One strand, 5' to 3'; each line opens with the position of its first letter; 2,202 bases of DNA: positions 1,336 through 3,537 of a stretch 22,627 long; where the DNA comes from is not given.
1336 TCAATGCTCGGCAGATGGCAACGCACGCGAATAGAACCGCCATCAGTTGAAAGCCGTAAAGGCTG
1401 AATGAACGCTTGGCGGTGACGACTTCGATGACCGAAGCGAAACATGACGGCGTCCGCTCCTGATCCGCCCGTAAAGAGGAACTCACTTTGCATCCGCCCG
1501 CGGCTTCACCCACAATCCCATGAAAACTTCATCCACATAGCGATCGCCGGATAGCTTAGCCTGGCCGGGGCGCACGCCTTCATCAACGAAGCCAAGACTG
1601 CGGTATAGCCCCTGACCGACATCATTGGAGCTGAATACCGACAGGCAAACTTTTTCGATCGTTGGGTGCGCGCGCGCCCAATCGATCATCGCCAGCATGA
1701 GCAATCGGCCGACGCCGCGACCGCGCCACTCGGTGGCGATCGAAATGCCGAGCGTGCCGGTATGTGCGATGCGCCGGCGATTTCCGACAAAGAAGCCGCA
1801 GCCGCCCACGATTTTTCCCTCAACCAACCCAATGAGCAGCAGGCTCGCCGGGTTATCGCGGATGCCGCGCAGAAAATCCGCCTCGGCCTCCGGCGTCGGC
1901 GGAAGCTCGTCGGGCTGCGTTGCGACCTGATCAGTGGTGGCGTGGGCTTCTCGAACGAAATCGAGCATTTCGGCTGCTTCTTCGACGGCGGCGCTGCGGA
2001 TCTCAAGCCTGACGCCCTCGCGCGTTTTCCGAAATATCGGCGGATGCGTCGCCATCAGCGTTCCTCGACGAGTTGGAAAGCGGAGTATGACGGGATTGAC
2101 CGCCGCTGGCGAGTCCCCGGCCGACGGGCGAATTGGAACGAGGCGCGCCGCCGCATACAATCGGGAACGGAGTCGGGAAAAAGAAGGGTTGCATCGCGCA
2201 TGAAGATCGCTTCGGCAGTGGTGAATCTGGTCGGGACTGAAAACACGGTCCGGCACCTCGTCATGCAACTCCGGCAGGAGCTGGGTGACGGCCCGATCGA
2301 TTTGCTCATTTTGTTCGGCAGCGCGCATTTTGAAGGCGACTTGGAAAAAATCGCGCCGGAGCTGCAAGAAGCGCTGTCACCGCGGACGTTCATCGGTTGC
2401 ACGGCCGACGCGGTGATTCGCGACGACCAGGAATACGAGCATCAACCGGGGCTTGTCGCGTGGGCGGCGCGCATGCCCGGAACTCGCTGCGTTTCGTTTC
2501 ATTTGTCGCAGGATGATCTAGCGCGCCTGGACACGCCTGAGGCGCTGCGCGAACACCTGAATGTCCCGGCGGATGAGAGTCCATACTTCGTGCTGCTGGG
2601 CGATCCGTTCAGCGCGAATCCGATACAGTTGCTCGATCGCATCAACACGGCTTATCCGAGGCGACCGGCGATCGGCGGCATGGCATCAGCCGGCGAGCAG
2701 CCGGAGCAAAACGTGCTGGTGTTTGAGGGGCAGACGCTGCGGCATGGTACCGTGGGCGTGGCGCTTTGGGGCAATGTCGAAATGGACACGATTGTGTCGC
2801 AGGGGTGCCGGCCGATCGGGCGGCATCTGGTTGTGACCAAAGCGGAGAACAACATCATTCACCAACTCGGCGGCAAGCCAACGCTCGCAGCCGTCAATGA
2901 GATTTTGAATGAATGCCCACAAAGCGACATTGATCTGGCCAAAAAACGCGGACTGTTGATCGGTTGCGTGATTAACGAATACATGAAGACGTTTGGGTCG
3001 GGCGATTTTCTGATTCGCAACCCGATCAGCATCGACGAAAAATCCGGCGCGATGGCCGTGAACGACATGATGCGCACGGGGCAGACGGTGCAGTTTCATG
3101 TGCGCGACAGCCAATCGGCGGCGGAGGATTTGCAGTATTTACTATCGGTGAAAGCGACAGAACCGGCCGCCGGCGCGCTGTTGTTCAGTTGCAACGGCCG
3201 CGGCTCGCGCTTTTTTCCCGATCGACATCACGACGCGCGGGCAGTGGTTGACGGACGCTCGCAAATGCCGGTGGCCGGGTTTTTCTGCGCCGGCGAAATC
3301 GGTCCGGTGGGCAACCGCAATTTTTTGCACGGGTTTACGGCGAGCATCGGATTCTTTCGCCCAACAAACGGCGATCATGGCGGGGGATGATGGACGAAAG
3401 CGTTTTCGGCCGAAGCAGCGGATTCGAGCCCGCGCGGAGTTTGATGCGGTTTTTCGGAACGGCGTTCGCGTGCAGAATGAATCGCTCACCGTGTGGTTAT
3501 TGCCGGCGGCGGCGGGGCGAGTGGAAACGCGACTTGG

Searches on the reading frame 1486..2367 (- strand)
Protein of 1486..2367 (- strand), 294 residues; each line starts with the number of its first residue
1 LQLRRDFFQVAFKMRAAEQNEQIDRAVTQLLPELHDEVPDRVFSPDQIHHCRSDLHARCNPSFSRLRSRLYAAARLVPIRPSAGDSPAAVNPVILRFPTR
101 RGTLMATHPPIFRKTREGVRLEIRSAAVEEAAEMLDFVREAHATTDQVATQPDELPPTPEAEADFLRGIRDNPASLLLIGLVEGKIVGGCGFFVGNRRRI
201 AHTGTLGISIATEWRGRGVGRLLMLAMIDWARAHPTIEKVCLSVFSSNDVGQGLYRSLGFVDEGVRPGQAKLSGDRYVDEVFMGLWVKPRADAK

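Call 13: search_protein_families(library=pfam, proteins=[window:1486-2367:-], max_evalue=0.001)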
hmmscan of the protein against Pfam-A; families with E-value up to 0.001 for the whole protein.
window:1486-2367:- (294 aa): 6 families
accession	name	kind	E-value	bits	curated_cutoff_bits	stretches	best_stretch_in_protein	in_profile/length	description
PF00583.31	Acetyltransf_1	-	1.8e-14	54.5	20.7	1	161-260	22-116/116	Acetyltransferase (GNAT) family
PF13508.13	Acetyltransf_7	-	4.5e-10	40.2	27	1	180-261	8-83/84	Acetyltransferase (GNAT) domain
PF13302.13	Acetyltransf_3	-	7e-09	36.9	25.4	1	120-261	1-138/138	Acetyltransferase (GNAT) domain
PF13673.13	Acetyltransf_10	-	2.6e-05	24.7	23.6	1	182-263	38-110/128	Acetyltransferase (GNAT) domain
PF13480.13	Acetyltransf_6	-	0.00041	20.9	22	0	116-235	17-128/143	Acetyltransferase (GNAT) domain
PF13523.12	Acetyltransf_8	-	0.00074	19.6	27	0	154-263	23-140/145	Acetyltransferase (GNAT) domain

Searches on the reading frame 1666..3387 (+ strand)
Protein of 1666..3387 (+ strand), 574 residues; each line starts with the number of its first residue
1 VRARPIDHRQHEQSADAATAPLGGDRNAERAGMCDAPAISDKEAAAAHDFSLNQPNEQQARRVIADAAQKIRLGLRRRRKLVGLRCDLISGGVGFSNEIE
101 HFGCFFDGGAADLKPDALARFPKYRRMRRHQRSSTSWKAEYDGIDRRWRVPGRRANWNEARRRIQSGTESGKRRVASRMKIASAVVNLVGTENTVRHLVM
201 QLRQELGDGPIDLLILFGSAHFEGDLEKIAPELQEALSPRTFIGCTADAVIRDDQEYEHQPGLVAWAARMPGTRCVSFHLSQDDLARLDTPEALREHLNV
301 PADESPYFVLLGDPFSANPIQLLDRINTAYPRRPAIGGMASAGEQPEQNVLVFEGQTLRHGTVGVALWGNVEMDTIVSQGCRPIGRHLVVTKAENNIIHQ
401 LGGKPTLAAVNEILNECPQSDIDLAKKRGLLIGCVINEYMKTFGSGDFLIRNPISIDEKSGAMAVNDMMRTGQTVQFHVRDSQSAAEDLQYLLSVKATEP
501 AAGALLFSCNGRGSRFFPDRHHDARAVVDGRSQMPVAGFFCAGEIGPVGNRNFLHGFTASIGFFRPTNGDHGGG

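Call 13: search_protein_families(library=pfam, proteins=[window:1666-3387:+], max_evalue=0.001)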
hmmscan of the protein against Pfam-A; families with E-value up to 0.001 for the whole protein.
window:1666-3387:+ (574 aa): 2 families
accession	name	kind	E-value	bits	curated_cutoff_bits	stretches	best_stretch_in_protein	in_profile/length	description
PF08495.15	FIST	-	4.7e-37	128.2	23.2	1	212-404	1-189/189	FIST N domain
PF10442.14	FIST_C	-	1e-24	87.6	28.5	1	420-547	12-131/131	FIST C domain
